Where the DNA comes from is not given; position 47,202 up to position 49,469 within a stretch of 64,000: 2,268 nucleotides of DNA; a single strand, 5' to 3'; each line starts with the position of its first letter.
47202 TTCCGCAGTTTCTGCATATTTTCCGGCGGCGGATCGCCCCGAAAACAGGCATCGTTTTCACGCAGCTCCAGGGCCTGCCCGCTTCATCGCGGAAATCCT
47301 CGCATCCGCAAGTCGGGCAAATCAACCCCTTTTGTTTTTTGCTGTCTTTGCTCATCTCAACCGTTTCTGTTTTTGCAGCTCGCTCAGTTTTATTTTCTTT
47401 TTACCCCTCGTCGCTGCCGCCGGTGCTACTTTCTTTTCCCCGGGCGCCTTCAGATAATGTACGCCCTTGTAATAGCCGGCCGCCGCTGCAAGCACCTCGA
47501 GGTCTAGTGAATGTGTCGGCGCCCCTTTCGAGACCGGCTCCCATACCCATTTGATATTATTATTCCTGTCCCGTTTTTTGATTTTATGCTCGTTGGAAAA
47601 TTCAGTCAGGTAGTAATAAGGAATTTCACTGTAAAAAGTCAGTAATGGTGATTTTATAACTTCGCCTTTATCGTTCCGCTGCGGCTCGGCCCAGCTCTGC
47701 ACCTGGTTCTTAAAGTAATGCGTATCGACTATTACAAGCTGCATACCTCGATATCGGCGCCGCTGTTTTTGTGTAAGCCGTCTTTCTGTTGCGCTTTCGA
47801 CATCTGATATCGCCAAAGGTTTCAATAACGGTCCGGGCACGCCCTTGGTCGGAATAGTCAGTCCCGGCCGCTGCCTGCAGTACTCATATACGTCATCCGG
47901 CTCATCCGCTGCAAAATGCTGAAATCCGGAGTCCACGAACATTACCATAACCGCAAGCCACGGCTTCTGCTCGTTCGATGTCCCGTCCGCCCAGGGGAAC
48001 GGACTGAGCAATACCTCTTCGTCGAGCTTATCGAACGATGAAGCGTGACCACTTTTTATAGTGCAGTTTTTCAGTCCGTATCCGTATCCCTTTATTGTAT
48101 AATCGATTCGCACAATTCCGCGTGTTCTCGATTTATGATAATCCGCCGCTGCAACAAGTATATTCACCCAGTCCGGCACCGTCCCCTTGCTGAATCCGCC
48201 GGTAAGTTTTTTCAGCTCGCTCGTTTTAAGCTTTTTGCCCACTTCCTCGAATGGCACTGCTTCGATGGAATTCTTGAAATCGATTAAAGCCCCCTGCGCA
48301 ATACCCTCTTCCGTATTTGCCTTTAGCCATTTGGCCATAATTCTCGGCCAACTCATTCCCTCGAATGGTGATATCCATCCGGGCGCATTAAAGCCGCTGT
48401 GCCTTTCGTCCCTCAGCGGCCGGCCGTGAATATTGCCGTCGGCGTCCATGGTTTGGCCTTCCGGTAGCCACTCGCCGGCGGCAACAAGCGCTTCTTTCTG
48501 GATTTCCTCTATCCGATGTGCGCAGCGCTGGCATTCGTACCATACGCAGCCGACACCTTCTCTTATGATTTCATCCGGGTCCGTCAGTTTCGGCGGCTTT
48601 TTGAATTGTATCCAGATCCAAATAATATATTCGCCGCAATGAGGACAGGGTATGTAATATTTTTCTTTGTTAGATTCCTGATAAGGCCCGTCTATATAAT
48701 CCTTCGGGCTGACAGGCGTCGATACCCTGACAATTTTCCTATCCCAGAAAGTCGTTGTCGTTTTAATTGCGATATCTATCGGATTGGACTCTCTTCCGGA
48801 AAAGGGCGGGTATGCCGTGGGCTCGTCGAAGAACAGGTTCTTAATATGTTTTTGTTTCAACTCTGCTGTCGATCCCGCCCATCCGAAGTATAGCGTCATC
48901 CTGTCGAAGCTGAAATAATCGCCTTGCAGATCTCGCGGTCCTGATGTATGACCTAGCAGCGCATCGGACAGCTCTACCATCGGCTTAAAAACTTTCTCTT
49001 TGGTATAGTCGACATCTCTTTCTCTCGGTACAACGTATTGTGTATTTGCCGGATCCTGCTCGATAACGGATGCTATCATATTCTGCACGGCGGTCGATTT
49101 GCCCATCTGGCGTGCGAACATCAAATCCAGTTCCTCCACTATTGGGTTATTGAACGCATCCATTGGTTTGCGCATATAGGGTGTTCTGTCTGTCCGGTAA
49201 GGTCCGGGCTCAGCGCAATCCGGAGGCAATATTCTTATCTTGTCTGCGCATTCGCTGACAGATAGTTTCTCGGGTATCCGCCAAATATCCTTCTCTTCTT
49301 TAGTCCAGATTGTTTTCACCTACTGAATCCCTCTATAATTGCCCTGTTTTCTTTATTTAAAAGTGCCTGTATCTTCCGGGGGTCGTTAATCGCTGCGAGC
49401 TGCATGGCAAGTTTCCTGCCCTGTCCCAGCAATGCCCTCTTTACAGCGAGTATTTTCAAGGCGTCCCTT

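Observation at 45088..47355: About 2.3-kb accessory cassette inserted between terL and the gpW/portal genes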

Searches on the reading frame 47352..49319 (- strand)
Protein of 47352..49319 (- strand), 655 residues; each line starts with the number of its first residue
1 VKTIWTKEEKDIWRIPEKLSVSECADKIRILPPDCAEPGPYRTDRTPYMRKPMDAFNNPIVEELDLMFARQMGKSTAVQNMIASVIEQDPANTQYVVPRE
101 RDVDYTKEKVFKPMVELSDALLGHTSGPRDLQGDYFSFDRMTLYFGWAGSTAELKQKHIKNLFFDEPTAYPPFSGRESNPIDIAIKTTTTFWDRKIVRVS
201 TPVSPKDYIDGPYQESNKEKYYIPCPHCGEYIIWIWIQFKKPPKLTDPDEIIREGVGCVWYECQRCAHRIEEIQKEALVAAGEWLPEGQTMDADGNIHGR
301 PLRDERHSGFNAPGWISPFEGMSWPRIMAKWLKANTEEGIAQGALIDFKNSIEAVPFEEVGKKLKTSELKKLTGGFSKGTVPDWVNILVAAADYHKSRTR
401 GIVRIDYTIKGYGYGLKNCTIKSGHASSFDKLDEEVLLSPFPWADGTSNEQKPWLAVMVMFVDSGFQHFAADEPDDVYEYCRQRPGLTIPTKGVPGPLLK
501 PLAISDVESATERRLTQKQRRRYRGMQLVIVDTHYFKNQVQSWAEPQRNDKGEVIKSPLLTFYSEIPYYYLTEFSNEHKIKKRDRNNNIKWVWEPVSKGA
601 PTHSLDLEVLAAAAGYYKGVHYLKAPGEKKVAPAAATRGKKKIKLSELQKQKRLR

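Call 5: search_protein_families(library=pfam, proteins=[window:47352-49319:-], max_evalue=0.001)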
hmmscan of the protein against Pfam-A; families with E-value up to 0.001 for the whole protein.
window:47352-49319:- (655 aa): 2 families
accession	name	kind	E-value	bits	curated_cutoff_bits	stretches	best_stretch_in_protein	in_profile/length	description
PF05876.18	GpA_ATPase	-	6e-50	170.6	25.6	1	36-284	2-247/247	Phage terminase large subunit gpA, ATPase domain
PF20454.4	GpA_nuclease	-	3.5e-32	112.2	22.5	1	308-621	2-290/294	Terminase large subunit gpA, endonuclease domain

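Call 15: find_related_loci(query=window:47352-49319:-, collection=viral_contigs, flank=8000)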
Query window:47352-49319:- (655 aa) in viral_contigs; peptide patterns used: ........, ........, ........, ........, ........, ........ (x = any residue, [..] = any of these).
3 stretches matched a pattern, but none encodes a relative of the query by tblastn (E <= 1e-3).

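Call 16: search_dna_similar(query=window:47352-49319:-, collection=phages, mode=protein, max_rows=15)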
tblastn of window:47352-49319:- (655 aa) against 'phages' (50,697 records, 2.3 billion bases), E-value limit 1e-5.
Records with a match: 631; places in all: 632; records where one place covers at least 80% of the query: 4.
Best place of each record, by identity: <60% 631.
By first word of the organism name: Salmonella 88; Flavobacterium 79; Vibrio 59; Escherichia 52; Klebsiella 27; Bacteriophage 25; Aeromonas 24; Proteus 21; Pseudomonas 20; Xanthomonas 15; and 62 more.
By host as written in the record: - 75; Flavobacterium columnare 62; Escherichia coli 26; Salmonella enterica subsp. enterica serovar Typhimurium 25; Salmonella enterica 17; Proteus mirabilis 15; Ralstonia solanacearum 13; Rhodobacter capsulatus YW1 11; and 217 more.
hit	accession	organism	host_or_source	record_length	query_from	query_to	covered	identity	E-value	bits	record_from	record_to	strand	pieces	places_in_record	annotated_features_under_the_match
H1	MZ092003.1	Paenibacillus phage Pd_22F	Paenibacillus dendritiformis PB22F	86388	5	624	95%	29.0%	2e-55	210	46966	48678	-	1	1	terminase large subunit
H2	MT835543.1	Bacteriophage sp.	human fecal samples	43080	5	633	96%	28.4%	1e-52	202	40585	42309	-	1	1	record has no annotation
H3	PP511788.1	Dulem virus 34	Propithecus coquereli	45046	30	623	91%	27.7%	2e-45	180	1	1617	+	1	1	terminase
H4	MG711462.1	Faecalibacterium phage FP_Epona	Faecalibacterium prausnitzii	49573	1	511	78%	28.2%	1e-44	178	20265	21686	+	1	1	terminase large subunit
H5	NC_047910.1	Faecalibacterium phage FP_Epona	Faecalibacterium prausnitzii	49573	1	511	78%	28.2%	1e-44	178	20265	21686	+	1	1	terminase large subunit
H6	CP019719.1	Paenibacillus phage phiERICV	Paenibacillus larvae subsp. larvae ...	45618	16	511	76%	29.0%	3e-36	152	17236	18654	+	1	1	Bacteriophage tail assembly protein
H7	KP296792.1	Bacteriophage Lily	Paenibacillus larvae ATCC 9545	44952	16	511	76%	28.0%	3e-34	145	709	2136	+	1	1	terminase large subunit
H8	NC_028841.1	Bacteriophage Lily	Paenibacillus larvae ATCC 9545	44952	16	511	76%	28.0%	3e-34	145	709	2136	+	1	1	terminase large subunit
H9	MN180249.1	Wolbachia phage WO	Wolbachia sp. wRi_AMD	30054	19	503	74%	28.5%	7e-32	139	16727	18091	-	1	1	terminase large subunit | hypothetical protein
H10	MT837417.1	Bacteriophage sp.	human fecal samples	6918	16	496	73%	28.7%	1e-29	131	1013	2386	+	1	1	record has no annotation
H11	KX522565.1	Wolbachia phage WO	wVitA Wolbachia of Nasonia vitripennis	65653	18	503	74%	27.9%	9e-34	144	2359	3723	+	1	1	terminase large subunit family protein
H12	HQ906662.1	Wolbachia endosymbiont wVitA of Nasonia vitripennis phage ...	Wolbachia endosymbiont wVitA of Nasonia ...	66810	18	503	74%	27.9%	9e-34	144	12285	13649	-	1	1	phage terminase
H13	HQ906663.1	Wolbachia endosymbiont wVitA of Nasonia vitripennis phage ...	Wolbachia endosymbiont wVitA of Nasonia ...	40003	18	503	74%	27.7%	1e-33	144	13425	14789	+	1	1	record has no annotation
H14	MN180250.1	Wolbachia phage WO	Wolbachia sp. wMel_KL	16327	19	499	73%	27.7%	7e-30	132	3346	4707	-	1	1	terminase large subunit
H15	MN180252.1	Wolbachia phage WO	Wolbachia sp. wMel_AMD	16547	19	499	73%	27.7%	7e-30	132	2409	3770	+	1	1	terminase large subunit | hypothetical protein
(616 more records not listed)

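Call 17: find_homologous_proteins(query=window:47352-49319:-, max_evalue=1e-30)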
Query window:47352-49319:- (655 aa): 153 proteins with E <= 1e-30 among 8000 candidates; the best 120 are listed.
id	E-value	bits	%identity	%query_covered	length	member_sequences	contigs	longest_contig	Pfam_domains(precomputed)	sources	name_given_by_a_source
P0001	0.0e+0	1432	91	100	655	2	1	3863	PF05876.19,PF20454.5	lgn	-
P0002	0.0e+0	1250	79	100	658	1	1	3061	PF05876.19,PF20454.5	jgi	-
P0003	0.0e+0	1125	73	100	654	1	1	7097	PF05876.19,PF20454.5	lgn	-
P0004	0.0e+0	1113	73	97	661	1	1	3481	PF05876.19,PF20454.5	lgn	-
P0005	0.0e+0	1024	67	100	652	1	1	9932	PF05876.19,PF20454.5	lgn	-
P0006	1.3e-292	990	66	100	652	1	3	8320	PF05876.19,PF20454.5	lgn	-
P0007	1.8e-274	930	61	99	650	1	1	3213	PF05876.19,PF20454.5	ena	-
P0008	2.4e-268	910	61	96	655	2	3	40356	PF05876.19,PF20454.5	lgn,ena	-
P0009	5.7e-268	909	61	97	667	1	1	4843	PF05876.19,PF20454.5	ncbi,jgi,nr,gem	ncbi:MAG: hypothetical protein DRP62_05280 [Planctomycetota bacterium]|nr:MAG: hypothetical protein 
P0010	2.7e-267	907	63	97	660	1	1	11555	PF05876.19,PF20454.5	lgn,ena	-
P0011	3.2e-266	903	61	97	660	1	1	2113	PF05876.19,PF20454.5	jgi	-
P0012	4.4e-266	902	61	99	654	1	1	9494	PF05876.19,PF20454.5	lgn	-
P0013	2.8e-265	900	61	96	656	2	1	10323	PF05876.19,PF20454.5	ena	-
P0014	3.6e-265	899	60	99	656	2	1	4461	PF05876.19,PF20454.5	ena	-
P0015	3.8e-265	899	59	100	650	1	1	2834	PF05876.19,PF20454.5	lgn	-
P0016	6.2e-263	892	60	100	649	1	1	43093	PF05876.19,PF20454.5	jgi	-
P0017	7.1e-263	892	60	98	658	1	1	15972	PF05876.19,PF20454.5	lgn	-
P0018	3.2e-258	876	60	97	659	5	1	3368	PF05876.19,PF20454.5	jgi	-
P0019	1.1e-256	871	60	96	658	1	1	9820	PF05876.19,PF20454.5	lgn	-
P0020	1.5e-255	868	61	98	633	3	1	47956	PF05876.19,PF20454.5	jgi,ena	-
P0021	2.5e-255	867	58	100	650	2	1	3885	PF05876.19,PF20454.5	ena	-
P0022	5.1e-254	863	60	97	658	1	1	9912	PF05876.19,PF20454.5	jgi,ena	-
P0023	2.7e-253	860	62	93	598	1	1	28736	PF05876.19,PF20454.5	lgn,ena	-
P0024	1.4e-251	855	59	100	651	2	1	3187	PF05876.19,PF20454.5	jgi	-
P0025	1.5e-251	854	58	98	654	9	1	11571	PF05876.19,PF20454.5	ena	-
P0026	3.7e-250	850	58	97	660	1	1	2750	PF05876.19,PF20454.5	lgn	-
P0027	2.2e-249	847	57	99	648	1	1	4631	PF05876.19,PF20454.5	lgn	-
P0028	2.4e-249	847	58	100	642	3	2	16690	PF05876.19,PF20454.5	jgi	-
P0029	1.9e-244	831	58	100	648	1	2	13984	PF05876.19,PF20454.5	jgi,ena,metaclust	metaclust:\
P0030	3.6e-244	830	58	100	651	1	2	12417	PF05876.19,PF20454.5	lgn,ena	-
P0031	1.9e-241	821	58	98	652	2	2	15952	PF05876.19,PF20454.5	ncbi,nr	ncbi:MAG: hypothetical protein GWN94_19795 [Phycisphaerae bacterium]|nr:hypothetical protein [Phycis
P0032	4.2e-240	817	59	92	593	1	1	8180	PF05876.19,PF20454.5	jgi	jgi:phage terminase large subunit GpA-like protein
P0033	7.9e-237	806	56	100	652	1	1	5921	PF05876.19,PF20454.5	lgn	-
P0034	9.1e-233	792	55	100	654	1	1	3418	PF05876.19,PF20454.5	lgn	-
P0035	1.4e-232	792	55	100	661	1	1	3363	PF05876.19,PF20454.5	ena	-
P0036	9.2e-232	789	56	96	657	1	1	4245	PF05876.19,PF20454.5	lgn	-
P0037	1.9e-229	781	54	96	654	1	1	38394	PF05876.19,PF20454.5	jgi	-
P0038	3.0e-227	774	55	99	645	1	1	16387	PF05876.19,PF20454.5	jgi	-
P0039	5.7e-226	770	54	99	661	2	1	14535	PF05876.19,PF20454.5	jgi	-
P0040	5.9e-226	770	54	100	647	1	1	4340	PF05876.19,PF20454.5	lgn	-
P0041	1.3e-224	765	54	98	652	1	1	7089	PF05876.19,PF20454.5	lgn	-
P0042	1.7e-222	758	54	97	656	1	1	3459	PF05876.19,PF20454.5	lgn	-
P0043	4.4e-222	757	52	99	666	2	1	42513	PF05876.19,PF20454.5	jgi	-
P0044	1.3e-221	755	53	98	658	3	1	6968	PF05876.19,PF20454.5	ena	-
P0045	1.5e-221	755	54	97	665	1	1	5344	PF05876.19,PF20454.5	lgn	-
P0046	9.7e-218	743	55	95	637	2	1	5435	PF05876.19,PF20454.5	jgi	-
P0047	3.0e-217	741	55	95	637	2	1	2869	PF05876.19,PF20454.5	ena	-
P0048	2.6e-216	738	53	98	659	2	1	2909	PF05876.19,PF20454.5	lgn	-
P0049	1.2e-215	736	55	89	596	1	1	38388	PF05876.19,PF20454.5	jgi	jgi:phage terminase large subunit GpA-like protein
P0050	7.9e-214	730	54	93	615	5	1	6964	PF05876.19,PF20454.5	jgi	jgi:phage terminase large subunit GpA-like protein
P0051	3.4e-213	728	52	98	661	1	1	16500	PF05876.19,PF20454.5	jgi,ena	-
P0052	1.1e-212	726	52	98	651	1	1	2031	PF05876.19,PF20454.5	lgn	-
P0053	7.2e-212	723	52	95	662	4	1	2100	PF05876.19,PF20454.5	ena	-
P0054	5.0e-211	721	52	96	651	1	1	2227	PF05876.19,PF20454.5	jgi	-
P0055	2.5e-209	715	53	97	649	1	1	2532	PF05876.19,PF20454.5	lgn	-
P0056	2.1e-204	699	54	90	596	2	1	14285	PF05876.19,PF20454.5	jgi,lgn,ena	-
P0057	3.0e-204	698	55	87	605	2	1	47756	PF05876.19,PF20454.5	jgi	jgi:phage terminase large subunit GpA-like protein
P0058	2.1e-201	689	51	97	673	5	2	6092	PF05876.19,PF20454.5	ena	-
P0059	4.9e-198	678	51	95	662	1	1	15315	PF05876.19,PF20454.5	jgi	jgi:phage terminase large subunit GpA-like protein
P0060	5.1e-198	678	50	96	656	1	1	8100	PF05876.19,PF20454.5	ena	-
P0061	1.3e-197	676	48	98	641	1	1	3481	PF05876.19,PF20454.5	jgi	-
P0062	2.9e-192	659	49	100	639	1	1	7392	PF05876.19,PF20454.5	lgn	-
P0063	4.6e-192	658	52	91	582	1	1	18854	PF05876.19,PF20454.5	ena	-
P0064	1.0e-190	653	50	96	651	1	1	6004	PF05876.19,PF20454.5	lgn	-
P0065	1.9e-190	653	49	99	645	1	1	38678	PF05876.19,PF20454.5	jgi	-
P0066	2.5e-185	636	46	99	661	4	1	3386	PF05876.19,PF20454.5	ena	-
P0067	2.9e-182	626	48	97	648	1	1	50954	PF05876.19,PF20454.5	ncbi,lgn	-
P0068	5.0e-181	621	50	86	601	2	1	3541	PF05876.19,PF20454.5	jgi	jgi:phage terminase large subunit GpA-like protein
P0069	2.6e-179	616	48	97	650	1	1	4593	PF05876.19,PF20454.5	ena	-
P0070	6.1e-179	615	46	100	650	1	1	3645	PF05876.19,PF20454.5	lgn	-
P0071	6.8e-170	585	47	92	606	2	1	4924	PF05876.19,PF20454.5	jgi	-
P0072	1.4e-167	577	45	97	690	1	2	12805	PF05876.19,PF20454.5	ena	-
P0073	2.6e-164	566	45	95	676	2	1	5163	PF05876.19,PF20454.5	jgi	-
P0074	4.4e-164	565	45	100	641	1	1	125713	PF05876.19,PF20454.5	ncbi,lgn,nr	ncbi:MAG: phage terminase large subunit family protein [Phycisphaerae bacterium]|nr:phage terminase 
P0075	8.8e-164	564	45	98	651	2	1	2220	PF05876.19,PF20454.5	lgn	-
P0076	1.3e-163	564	43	99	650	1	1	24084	PF05876.19,PF20454.5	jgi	jgi:phage terminase large subunit GpA-like protein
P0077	8.2e-158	545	43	100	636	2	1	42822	PF05876.19,PF20454.5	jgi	-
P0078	1.7e-157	544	43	96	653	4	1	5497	PF05876.19,PF20454.5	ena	-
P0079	1.9e-153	530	42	98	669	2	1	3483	PF05876.19,PF20454.5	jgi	-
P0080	8.4e-149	515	50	75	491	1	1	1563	PF05876.19,PF20454.5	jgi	-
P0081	2.8e-144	500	43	96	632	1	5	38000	PF05876.19,PF20454.5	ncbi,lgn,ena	-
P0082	8.3e-144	498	62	54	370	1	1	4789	PF20454.5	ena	-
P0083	6.6e-129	449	38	95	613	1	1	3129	PF05876.19,PF20454.5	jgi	jgi:phage terminase large subunit GpA-like protein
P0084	2.2e-128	447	38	97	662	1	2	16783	PF05876.19,PF20454.5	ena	-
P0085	1.4e-122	428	37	96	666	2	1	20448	PF05876.19,PF20454.5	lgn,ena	-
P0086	6.8e-109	383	33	98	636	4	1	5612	PF05876.19,PF20454.5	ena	-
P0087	3.1e-93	331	33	95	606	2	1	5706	PF05876.19,PF20454.5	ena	-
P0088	3.4e-75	272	31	95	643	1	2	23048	PF05876.19,PF20454.5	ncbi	-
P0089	7.8e-70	254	29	97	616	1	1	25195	PF05876.19,PF20454.5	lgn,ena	-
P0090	5.2e-69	251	33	92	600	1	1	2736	PF05876.19,PF20454.5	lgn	-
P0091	5.3e-69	251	31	93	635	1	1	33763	PF05876.19,PF20454.5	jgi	-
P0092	3.2e-66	242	30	99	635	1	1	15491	PF05876.19,PF20454.5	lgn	-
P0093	5.2e-66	241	29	93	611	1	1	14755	PF05876.19,PF20454.5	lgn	-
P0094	7.8e-66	241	31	95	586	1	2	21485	PF05876.19,PF20454.5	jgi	jgi:phage terminase large subunit GpA-like protein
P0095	4.9e-65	238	30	97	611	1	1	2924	PF05876.19,PF20454.5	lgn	-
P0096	6.6e-65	238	32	94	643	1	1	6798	PF05876.19,PF20454.5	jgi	jgi:phage terminase large subunit GpA-like protein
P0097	2.6e-62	229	31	75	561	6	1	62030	PF05876.19,PF20454.5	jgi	jgi:phage terminase large subunit GpA-like protein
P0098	5.6e-62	228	32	91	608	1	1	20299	PF05876.19,PF20454.5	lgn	-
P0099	9.1e-62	227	30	95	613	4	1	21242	PF05876.19,PF20454.5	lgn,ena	-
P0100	4.5e-61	225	31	89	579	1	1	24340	PF05876.19,PF20454.5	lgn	-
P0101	3.0e-60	222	29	96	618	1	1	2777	PF05876.19,PF20454.5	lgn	-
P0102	9.0e-60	221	33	70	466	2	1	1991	PF05876.19,PF20454.5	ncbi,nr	ncbi:MAG TPA: terminase gpA endonuclease subunit, partial [Verrucomicrobiae bacterium]|nr:terminase 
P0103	1.2e-59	220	30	97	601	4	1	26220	PF05876.19,PF20454.5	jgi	-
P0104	1.9e-59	220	29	92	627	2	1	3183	PF05876.19,PF20454.5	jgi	-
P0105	7.3e-59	218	31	96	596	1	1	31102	PF05876.19,PF20454.5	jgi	jgi:phage terminase large subunit GpA-like protein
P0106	7.6e-59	218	29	96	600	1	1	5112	PF05876.19,PF20454.5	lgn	-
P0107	8.9e-58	214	30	93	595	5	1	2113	PF05876.19,PF20454.5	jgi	jgi:phage terminase large subunit GpA-like protein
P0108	9.0e-56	207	29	95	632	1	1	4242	PF05876.19,PF20454.5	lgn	-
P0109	4.2e-55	205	29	94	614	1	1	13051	PF05876.19,PF20454.5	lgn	-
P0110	9.4e-55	204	29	97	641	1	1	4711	PF05876.19,PF20454.5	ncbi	-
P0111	2.0e-47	180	28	95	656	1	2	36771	PF05876.19,PF20454.5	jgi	jgi:phage terminase large subunit GpA-like protein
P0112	1.6e-46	177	26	93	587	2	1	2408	PF05876.19,PF20454.5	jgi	jgi:phage terminase large subunit GpA-like protein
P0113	1.5e-45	174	26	93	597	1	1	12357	PF05876.19,PF20454.5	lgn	-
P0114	8.4e-44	168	25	95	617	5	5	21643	PF05876.19,PF20454.5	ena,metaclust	metaclust:\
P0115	1.1e-42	164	26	92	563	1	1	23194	PF05876.19,PF20454.5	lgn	-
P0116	7.9e-41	158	28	94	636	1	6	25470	PF05876.19,PF20454.5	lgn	-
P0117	1.4e-40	157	30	75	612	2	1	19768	PF05876.19,PF20454.5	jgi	jgi:phage terminase large subunit GpA-like protein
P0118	2.6e-39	153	28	81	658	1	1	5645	PF05876.19,PF20454.5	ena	-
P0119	1.5e-38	151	27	93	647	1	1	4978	PF05876.19,PF20454.5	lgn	-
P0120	1.9e-38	150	30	82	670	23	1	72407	PF05876.19,PF20454.5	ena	-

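Call 19: find_related_loci(query=A1, collection=viral_contigs, flank=10000)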
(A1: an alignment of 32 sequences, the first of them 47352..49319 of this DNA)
Query A1 (655 aa) in viral_contigs; peptide patterns used: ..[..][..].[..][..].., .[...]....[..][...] (x = any residue, [..] = any of these).
83 stretches matched a pattern; 44 encode a relative of the query (tblastn E <= 1e-3); 43 distinct loci.
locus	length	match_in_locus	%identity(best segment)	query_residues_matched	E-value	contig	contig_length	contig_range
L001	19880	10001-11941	68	3-655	0e+0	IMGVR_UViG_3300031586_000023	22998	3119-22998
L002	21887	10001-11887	61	3-638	0e+0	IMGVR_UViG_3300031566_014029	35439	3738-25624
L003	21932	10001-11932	61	4-655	0e+0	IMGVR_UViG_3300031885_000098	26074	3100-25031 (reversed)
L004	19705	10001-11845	62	4-624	0e+0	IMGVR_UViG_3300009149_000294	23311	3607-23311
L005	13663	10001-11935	60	2-655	0e+0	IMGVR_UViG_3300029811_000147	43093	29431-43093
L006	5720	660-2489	62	1-616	0e+0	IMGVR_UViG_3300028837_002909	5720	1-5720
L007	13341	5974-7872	58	2-642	0e+0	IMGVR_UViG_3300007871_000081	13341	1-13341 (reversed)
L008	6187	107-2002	57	4-644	0e+0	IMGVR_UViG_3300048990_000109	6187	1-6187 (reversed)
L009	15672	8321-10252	58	2-655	0e+0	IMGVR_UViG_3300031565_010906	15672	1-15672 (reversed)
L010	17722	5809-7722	58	1-649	0e+0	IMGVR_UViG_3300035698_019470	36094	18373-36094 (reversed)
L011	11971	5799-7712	58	1-649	0e+0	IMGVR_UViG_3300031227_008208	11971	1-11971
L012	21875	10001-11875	54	2-633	0e+0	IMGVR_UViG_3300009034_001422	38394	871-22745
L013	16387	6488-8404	55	4-653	0e+0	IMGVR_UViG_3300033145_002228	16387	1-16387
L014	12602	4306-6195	54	2-638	0e+0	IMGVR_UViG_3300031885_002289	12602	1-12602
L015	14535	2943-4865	54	3-653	0e+0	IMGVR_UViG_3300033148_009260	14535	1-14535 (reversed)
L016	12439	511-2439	52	3-653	0e+0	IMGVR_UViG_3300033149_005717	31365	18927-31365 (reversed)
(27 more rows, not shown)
